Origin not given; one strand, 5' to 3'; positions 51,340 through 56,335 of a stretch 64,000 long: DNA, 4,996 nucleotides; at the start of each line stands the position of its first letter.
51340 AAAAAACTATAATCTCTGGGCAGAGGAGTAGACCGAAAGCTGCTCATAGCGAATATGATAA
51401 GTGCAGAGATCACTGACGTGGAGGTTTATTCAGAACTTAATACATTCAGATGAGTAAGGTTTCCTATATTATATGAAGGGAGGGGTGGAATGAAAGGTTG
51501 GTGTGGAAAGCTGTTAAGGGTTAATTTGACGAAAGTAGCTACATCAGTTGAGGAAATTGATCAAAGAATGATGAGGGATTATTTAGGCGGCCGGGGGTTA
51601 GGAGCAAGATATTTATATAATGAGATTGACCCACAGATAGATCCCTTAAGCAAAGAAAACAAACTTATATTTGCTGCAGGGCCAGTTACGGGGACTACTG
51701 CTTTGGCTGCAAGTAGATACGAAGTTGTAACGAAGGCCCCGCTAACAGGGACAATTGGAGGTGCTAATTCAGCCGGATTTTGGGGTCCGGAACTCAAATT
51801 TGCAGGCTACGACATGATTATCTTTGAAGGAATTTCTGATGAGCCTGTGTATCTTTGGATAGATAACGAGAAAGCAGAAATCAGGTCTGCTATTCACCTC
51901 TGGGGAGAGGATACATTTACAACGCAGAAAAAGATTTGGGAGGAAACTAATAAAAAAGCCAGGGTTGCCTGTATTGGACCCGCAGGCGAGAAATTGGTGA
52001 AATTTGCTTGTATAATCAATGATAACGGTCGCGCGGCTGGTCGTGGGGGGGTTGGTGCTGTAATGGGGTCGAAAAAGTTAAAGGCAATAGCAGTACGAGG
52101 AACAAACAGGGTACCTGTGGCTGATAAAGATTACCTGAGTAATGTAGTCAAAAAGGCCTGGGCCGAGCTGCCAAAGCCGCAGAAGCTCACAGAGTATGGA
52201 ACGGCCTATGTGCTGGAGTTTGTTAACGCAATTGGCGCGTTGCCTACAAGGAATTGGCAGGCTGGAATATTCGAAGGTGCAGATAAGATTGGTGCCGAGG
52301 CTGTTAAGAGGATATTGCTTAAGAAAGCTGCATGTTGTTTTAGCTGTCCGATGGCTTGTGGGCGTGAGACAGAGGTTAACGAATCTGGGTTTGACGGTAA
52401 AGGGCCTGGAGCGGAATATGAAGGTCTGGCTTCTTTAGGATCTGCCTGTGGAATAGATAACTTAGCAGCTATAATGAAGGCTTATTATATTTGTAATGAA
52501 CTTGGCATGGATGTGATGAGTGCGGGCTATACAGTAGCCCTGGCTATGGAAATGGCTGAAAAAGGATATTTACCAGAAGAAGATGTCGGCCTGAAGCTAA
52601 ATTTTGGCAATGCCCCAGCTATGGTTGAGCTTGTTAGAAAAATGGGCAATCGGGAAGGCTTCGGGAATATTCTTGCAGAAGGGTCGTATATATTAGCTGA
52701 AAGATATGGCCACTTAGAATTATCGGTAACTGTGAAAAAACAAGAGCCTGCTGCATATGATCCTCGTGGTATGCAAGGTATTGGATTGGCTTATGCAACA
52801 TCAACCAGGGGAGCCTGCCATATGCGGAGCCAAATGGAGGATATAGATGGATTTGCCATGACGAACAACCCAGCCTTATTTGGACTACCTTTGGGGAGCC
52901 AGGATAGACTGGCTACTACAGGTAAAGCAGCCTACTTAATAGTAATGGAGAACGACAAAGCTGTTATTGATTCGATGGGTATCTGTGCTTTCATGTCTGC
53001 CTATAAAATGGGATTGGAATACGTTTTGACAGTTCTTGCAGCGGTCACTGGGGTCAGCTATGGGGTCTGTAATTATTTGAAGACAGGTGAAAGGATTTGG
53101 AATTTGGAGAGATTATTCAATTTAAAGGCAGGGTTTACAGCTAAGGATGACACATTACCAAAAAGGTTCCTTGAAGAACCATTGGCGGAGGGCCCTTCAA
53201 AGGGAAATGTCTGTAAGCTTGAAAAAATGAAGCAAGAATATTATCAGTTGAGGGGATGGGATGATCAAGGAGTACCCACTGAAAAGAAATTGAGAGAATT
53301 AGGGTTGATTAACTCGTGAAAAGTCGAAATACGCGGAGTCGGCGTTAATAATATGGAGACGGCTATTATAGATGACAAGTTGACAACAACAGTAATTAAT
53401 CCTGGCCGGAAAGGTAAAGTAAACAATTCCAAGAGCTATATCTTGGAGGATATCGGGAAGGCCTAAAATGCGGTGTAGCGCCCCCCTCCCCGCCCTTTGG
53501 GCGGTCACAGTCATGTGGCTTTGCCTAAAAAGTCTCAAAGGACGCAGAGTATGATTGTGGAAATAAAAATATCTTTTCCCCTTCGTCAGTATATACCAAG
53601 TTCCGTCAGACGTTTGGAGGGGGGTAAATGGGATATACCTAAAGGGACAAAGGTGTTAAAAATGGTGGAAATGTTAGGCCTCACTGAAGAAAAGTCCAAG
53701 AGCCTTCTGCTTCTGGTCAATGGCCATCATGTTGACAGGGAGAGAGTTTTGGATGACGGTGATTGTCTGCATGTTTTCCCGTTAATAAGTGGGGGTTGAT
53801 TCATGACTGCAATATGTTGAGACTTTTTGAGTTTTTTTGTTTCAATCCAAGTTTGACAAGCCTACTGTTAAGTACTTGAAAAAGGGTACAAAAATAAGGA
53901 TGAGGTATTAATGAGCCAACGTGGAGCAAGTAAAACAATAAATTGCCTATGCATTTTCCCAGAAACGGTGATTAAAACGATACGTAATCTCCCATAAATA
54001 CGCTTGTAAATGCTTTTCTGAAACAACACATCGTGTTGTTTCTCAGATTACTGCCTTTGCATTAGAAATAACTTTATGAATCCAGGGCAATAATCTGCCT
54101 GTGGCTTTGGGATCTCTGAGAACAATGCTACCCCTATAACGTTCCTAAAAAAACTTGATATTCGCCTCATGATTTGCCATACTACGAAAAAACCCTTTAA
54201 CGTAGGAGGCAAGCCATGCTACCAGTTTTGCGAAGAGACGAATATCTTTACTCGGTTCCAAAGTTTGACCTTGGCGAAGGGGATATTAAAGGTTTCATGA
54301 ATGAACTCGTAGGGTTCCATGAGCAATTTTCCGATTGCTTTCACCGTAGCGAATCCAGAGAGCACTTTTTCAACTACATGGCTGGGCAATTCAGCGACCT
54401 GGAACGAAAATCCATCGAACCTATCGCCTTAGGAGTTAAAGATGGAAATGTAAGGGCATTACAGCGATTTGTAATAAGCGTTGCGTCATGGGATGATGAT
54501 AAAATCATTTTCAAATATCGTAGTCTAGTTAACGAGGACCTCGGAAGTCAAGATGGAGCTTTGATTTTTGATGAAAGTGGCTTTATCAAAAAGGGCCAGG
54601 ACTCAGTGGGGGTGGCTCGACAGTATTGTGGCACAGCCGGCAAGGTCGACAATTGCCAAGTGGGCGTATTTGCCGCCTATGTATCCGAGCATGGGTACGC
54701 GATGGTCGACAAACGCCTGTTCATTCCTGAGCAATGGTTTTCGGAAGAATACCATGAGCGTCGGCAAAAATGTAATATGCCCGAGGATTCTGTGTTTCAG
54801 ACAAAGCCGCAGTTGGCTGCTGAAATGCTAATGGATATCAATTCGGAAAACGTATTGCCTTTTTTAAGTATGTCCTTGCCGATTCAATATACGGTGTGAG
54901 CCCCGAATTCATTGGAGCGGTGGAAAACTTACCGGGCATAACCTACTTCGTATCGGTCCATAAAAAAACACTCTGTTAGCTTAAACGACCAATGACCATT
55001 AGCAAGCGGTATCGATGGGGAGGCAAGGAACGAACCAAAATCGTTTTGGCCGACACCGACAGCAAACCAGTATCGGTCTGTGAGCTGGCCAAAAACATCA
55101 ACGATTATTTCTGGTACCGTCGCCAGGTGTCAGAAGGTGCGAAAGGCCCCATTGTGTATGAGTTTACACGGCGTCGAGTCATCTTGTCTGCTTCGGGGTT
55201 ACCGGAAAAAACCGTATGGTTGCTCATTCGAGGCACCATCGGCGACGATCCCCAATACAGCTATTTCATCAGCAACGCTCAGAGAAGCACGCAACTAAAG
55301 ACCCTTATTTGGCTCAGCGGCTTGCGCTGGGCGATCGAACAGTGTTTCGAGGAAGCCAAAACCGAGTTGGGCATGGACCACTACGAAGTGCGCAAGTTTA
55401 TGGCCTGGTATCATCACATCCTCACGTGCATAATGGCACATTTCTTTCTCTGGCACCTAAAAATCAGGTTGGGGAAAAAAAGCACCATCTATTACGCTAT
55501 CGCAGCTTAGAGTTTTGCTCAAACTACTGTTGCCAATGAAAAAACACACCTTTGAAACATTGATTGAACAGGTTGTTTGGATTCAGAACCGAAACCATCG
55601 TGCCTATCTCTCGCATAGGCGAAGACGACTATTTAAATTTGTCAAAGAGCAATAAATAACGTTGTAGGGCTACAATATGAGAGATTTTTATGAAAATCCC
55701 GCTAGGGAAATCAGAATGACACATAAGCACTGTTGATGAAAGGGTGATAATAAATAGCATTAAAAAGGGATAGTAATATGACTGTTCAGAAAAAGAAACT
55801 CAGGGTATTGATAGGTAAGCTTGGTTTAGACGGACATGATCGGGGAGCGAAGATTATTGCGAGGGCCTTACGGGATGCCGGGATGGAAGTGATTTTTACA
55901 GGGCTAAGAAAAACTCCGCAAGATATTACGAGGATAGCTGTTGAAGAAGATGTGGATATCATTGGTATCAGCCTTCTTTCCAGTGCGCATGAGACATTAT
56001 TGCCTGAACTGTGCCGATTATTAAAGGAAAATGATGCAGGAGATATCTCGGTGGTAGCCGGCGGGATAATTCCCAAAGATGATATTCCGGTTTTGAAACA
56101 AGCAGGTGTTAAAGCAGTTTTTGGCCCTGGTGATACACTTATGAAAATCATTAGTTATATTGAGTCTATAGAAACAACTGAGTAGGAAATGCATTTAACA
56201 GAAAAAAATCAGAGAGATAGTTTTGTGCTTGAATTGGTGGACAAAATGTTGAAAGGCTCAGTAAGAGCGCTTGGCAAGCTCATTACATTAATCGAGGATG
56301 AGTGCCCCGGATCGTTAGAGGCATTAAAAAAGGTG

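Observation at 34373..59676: A ~25-kb compositionally distinct island that may encode an undescribed anaerobic route for a lactam, cyclic amino acid or diamino acid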

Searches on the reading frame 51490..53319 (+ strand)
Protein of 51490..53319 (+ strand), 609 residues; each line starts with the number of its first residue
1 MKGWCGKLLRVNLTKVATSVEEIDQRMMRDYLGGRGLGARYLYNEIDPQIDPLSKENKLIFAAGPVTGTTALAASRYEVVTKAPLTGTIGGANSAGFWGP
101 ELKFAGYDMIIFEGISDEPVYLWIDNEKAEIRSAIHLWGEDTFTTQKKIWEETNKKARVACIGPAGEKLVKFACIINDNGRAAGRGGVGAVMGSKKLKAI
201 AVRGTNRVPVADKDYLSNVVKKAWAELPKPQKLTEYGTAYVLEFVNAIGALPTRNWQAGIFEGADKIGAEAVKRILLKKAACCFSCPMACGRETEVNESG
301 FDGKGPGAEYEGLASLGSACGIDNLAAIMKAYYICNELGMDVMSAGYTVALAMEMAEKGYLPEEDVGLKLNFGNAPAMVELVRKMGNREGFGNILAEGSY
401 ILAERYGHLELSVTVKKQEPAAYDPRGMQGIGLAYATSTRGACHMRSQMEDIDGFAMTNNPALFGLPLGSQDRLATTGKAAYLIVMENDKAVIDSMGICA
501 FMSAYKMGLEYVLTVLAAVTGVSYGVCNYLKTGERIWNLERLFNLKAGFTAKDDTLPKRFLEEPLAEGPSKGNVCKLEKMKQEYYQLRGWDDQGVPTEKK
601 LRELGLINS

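Call 7: search_protein_families(library=pfam, proteins=[window:51490-53319:+])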
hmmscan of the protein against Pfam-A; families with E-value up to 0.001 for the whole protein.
window:51490-53319:+ (609 aa): 2 families
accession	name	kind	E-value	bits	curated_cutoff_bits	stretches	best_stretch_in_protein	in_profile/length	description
PF01314.23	AFOR_C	-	1.5e-140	469.1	27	1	220-606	6-385/385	Aldehyde ferredoxin oxidoreductase, domains 2 & 3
PF02730.20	AFOR_N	-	2.1e-83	279.4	29.8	1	6-205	1-199/199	Aldehyde ferredoxin oxidoreductase, N-terminal domain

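Call 9: search_protein_families(library=ncbifam, proteins=[window:51490-53319:+], max_evalue=0.00001)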
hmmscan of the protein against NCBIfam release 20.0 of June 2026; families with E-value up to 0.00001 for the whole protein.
window:51490-53319:+ (609 aa): 2 families
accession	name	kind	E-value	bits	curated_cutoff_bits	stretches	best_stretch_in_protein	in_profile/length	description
NF007354.0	PRK09849.1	equivalog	1.2e-71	242.2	868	1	2-223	6-226/703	aldehyde ferredoxin oxidoreductase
NF040818.1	GAPOR_Arch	equivalog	1.4e-08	33.6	1300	0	9-140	6-134/654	glyceraldehyde-3-phosphate:ferredoxin oxidoreductase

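Call 56: search_solved_structures(query=window:51490-53319:+, max_evalue=1e-20)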
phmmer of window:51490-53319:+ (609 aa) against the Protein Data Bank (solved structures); distinct sequences matched with E-value up to 1e-20: 9.
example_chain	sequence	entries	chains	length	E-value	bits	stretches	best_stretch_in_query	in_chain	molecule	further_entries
9mqx_D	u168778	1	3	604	6.9e-189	632.4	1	1-608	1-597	Aldehyde:ferredoxin oxidoreductase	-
1aor_A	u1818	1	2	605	2.8e-170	570.9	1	3-606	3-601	ALDEHYDE FERREDOXIN OXIDOREDUCTASE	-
9g7j_A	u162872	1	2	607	5.6e-160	536.9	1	1-606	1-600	Aldehyde ferredoxin oxidoreductase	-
8c0z_A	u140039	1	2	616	2.3e-153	515.1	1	3-606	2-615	Aldehyde:ferredoxin oxidoreductase,tungsten-containing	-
9q1t_A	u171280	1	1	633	2.6e-109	369.5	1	3-606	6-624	Tungsten-dependent aldehyde oxidoreductase WOR83 from Haloferax volcanii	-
1b25_A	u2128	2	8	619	1.3e-100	340.9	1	1-606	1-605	PROTEIN (FORMALDEHYDE FERREDOXIN OXIDOREDUCTASE) | FORMALDEHYDE FERREDOXIN OXIDOREDUCTASE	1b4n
6x6u_A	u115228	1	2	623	2e-71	244.4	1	3-606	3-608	Formaldehyde:ferredoxin oxidoreductase wor5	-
6x1o_A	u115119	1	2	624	2e-71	244.4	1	3-606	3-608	Formaldehyde:ferredoxin oxidoreductase wor5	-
4z3w_A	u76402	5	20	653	1.6e-66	228.3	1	6-408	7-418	Benzoyl-CoA reductase, putative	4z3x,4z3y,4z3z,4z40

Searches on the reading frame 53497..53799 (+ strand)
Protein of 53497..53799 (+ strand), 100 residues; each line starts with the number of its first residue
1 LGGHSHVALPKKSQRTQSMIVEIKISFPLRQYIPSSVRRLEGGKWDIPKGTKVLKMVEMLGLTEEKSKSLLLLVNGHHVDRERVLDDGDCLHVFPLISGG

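Call 7: search_protein_families(library=pfam, proteins=[window:53497-53799:+])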
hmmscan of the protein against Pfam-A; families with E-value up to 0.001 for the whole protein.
window:53497-53799:+ (100 aa): 2 families
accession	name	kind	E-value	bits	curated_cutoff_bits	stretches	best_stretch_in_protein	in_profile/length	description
PF02597.26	ThiS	-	1.8e-07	32.1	22.5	1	36-100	6-76/76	ThiS family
PF14451.12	Ub-Mut7C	-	5.5e-05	23.4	23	1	22-96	5-76/81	Mut7-C ubiquitin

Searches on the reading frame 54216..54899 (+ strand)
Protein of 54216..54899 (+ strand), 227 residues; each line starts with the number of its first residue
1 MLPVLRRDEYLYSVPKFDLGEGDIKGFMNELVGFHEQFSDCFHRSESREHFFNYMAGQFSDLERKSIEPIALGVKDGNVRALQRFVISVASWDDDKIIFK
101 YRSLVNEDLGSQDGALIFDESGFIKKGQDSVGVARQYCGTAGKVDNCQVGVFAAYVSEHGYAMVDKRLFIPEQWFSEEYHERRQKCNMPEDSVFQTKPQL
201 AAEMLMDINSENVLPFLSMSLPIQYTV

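Call 7: search_protein_families(library=pfam, proteins=[window:54216-54899:+])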
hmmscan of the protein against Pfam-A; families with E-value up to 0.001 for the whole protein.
window:54216-54899:+ (227 aa): 1 family
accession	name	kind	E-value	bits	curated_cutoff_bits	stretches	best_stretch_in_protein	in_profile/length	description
PF13546.12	DDE_5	-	1.3e-40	140.1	27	1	37-208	1-171/272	DDE superfamily endonuclease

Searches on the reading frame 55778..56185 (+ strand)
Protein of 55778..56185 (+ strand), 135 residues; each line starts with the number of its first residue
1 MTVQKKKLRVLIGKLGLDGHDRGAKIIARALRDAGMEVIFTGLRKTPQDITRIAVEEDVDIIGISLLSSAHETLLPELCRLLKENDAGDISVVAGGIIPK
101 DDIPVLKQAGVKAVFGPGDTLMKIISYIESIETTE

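Call 7: search_protein_families(library=pfam, proteins=[window:55778-56185:+])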
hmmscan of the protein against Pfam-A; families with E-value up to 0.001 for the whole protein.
window:55778-56185:+ (135 aa): 1 family
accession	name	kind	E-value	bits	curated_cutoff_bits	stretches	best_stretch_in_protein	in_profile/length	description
PF02310.24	B12-binding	-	1.1e-23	83.8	32.1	1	9-122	2-117/121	B12 binding domain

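Call 9: search_protein_families(library=ncbifam, proteins=[window:55778-56185:+], max_evalue=0.00001)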
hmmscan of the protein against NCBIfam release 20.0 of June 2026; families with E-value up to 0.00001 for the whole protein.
window:55778-56185:+ (135 aa): 5 families
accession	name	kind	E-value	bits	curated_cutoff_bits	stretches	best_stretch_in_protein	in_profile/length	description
TIGR00640.1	acid_CoA_mut_C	subfamily_domain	1.1e-47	161.3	57.45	1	6-129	1-124/132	methylmalonyl-CoA mutase C-terminal domain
NF006944.0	PRK09426.1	equivalog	4.6e-40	137.2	876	1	5-126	587-708/721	methylmalonyl-CoA mutase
NF045497.1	IsobCoAmut_IcmF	equivalog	6.3e-17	60.7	1500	1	7-120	2-117/1076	fused isobutyryl-CoA mutase/GTPase IcmF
NF002612.0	PRK02261.1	equivalog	1.5e-11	44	110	1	6-127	2-129/148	methylaspartate mutase subunit S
TIGR01501.1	MthylAspMutase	equivalog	1e-07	31.8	135.8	1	10-116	4-116/134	methylaspartate mutase subunit S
